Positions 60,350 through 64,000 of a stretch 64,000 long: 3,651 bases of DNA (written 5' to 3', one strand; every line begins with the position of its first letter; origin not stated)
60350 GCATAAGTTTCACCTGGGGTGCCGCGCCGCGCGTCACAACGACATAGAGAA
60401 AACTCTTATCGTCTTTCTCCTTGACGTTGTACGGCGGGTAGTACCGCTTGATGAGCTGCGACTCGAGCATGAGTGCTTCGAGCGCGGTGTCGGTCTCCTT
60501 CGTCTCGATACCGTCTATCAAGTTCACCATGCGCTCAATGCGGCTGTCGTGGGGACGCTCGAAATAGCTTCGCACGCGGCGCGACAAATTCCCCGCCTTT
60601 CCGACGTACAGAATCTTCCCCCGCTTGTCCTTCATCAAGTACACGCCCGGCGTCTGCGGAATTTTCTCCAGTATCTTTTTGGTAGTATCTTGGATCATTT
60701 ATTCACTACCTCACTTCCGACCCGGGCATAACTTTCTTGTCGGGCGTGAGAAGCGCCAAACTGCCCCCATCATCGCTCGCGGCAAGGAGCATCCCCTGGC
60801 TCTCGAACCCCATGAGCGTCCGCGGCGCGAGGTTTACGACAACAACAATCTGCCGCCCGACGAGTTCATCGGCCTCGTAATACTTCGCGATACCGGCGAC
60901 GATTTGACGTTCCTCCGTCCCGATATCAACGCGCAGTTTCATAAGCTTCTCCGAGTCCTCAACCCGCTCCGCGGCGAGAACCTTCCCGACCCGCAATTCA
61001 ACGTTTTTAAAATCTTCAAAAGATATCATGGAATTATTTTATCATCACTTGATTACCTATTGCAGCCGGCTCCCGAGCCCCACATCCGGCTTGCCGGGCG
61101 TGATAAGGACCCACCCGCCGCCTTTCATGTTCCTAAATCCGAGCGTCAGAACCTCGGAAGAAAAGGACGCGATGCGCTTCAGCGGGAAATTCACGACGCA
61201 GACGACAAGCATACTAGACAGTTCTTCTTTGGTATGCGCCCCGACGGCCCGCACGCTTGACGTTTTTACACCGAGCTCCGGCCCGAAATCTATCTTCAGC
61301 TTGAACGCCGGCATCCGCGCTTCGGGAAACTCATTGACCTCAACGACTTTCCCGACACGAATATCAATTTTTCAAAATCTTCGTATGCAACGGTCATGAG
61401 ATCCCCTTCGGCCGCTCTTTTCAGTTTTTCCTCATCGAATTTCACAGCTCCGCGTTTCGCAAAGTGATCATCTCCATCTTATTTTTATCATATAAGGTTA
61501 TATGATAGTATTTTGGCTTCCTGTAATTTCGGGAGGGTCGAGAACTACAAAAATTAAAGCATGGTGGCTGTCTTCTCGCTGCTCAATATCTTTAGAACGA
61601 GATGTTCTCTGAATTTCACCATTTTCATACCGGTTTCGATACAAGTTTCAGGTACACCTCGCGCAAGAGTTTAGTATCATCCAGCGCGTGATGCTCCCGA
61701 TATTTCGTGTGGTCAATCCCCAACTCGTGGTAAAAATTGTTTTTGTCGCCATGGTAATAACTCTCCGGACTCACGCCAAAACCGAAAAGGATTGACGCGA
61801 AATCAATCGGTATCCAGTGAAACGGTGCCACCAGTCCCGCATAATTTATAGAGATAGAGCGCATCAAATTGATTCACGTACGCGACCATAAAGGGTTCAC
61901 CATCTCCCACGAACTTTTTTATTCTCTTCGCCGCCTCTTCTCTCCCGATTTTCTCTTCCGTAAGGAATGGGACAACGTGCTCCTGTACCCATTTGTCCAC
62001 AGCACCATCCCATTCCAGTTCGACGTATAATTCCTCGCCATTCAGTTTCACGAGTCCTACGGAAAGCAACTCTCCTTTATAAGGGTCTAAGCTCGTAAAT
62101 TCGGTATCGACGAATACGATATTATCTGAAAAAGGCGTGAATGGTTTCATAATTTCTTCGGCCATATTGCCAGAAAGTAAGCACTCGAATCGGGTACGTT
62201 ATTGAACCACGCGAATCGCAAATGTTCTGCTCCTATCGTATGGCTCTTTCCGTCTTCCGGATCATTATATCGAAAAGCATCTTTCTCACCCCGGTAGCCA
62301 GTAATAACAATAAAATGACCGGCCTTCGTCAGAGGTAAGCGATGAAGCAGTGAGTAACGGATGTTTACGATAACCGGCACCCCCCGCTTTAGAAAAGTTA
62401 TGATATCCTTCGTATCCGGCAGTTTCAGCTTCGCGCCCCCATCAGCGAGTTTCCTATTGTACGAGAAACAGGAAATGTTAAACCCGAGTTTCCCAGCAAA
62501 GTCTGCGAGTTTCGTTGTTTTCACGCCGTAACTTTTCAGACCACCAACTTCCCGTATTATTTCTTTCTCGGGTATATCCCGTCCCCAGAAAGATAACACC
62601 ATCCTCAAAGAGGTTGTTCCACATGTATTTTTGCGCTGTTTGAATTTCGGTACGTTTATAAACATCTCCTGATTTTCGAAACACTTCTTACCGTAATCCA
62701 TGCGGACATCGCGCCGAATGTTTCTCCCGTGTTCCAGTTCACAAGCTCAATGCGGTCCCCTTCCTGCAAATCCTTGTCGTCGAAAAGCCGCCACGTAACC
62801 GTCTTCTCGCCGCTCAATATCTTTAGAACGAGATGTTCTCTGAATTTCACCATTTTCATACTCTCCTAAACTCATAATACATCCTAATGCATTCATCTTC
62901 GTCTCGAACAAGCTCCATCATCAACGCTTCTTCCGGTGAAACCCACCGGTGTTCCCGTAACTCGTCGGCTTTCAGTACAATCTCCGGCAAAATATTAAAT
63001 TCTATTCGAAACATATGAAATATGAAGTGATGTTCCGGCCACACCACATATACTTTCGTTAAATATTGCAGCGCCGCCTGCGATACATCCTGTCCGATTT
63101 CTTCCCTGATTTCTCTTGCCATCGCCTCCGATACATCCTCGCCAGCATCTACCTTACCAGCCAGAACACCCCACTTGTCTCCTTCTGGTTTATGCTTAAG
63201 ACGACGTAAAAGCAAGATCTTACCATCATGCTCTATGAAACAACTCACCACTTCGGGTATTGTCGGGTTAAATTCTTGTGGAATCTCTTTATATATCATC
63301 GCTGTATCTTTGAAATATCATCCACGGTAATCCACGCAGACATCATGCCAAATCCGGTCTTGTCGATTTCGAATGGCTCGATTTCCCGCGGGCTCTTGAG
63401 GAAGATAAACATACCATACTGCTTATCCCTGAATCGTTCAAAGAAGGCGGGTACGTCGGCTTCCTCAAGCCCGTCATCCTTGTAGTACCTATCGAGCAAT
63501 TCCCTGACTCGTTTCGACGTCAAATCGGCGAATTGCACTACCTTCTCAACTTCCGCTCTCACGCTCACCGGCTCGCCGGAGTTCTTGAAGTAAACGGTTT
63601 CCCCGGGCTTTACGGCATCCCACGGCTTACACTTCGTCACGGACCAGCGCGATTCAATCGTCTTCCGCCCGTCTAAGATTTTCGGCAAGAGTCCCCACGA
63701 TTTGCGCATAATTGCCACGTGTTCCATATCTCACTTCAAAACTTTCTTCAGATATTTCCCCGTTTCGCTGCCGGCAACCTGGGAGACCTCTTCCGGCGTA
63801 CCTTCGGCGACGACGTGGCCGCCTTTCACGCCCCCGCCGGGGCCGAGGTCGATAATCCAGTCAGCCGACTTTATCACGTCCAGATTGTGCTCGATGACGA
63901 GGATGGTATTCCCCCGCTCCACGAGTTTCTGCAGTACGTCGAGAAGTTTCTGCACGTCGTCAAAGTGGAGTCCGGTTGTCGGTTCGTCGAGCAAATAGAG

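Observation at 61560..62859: A 48-nt direct repeat (a duplicated gene 5' end) flanks a two-gene exonuclease and C39-like peptidase module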

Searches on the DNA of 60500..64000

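Call 54: search_rna_families(source=window, start=60500, end=64000, threshold=evalue, max_evalue=1)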
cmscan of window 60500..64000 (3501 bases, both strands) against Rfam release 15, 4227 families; matches with E-value up to 1: 0.
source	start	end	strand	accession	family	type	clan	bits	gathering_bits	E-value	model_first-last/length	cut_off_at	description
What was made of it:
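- On Integron gene cassette array: No Rfam or structured element (call 54).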

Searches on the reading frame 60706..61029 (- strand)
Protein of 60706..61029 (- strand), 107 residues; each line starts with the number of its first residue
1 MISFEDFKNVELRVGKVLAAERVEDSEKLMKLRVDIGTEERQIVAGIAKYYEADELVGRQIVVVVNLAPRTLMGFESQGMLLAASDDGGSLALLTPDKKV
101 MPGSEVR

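Call 4: search_protein_families(library=pfam, proteins=[window:60706-61029:-], max_evalue=0.1)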
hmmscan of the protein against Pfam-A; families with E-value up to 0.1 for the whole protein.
window:60706-61029:- (107 aa): 1 family
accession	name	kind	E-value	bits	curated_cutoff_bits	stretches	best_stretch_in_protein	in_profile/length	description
PF01588.26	tRNA_bind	-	1.6e-32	111.9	27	1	12-104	1-95/96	Putative tRNA binding domain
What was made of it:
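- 60706..61029 (-): Conserved tRNA_bind gene, followed by uvrC. This is the distal boundary of the variable island. Pfam 1.6e-32 (call 4).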

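Call 14: find_encoding_contigs(protein=window:60706-61029:-, flank=10000, max_places=10)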
Protein window:60706-61029:- (107 aa): 1 contig read that carries it; 1 place shown.
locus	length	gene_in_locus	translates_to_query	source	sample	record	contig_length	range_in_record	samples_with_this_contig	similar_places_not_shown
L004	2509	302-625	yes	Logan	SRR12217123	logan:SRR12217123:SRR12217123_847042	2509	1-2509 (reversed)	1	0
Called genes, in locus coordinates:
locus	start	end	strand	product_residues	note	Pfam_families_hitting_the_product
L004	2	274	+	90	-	?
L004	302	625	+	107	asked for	PF01588:tRNA_bind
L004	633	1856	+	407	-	PF01541:GIY-YIG, PF27096:UvrC_M, PF08459:UvrC_RNaseH_dom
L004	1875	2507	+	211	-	?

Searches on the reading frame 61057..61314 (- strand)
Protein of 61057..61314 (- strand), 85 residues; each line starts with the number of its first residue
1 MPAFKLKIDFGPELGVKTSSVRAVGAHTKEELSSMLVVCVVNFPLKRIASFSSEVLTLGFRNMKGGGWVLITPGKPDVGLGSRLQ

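Call 4: search_protein_families(library=pfam, proteins=[window:61057-61314:-], max_evalue=0.1)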
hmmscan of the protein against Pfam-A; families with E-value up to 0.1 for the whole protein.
window:61057-61314:- (85 aa): 1 family
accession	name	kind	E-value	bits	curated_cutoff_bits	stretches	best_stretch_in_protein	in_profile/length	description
PF01588.26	tRNA_bind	-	0.00093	19.7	27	1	4-74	19-88/96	Putative tRNA binding domain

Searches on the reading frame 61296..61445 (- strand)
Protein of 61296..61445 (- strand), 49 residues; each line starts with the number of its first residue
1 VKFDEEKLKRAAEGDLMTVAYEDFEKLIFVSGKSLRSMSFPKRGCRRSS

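Call 4: search_protein_families(library=pfam, proteins=[window:61296-61445:-], max_evalue=0.1)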
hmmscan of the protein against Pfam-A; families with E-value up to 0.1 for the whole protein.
window:61296-61445:- (49 aa): 0 families

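Call 16: find_encoding_contigs(protein=window:61296-61445:-, flank=10000, max_places=10)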
Protein window:61296-61445:- (49 aa): no gene with exactly this product is on record in the collection.

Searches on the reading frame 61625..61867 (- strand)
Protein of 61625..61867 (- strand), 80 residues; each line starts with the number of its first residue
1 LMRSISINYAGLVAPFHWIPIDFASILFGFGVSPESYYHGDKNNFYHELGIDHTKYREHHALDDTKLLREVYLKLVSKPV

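Call 4: search_protein_families(library=pfam, proteins=[window:61625-61867:-], max_evalue=0.1)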
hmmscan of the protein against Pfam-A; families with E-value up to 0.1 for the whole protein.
window:61625-61867:- (80 aa): 0 families

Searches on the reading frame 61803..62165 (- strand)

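Call 4: search_protein_families(library=pfam, proteins=[window:61803-62165:-], max_evalue=0.1)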
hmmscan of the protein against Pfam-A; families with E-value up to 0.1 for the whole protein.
window:61803-62165:- (120 aa): 2 families
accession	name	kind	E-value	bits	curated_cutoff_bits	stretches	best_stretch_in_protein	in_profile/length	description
PF00929.31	RNase_T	-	0.00053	21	24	1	17-53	1-38/164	Exonuclease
PF14620.12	YPEB_PepSY1-2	-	0.002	18.7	31.7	1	47-91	15-59/195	YpeB sporulation, PepSY1 and PepSY2 domains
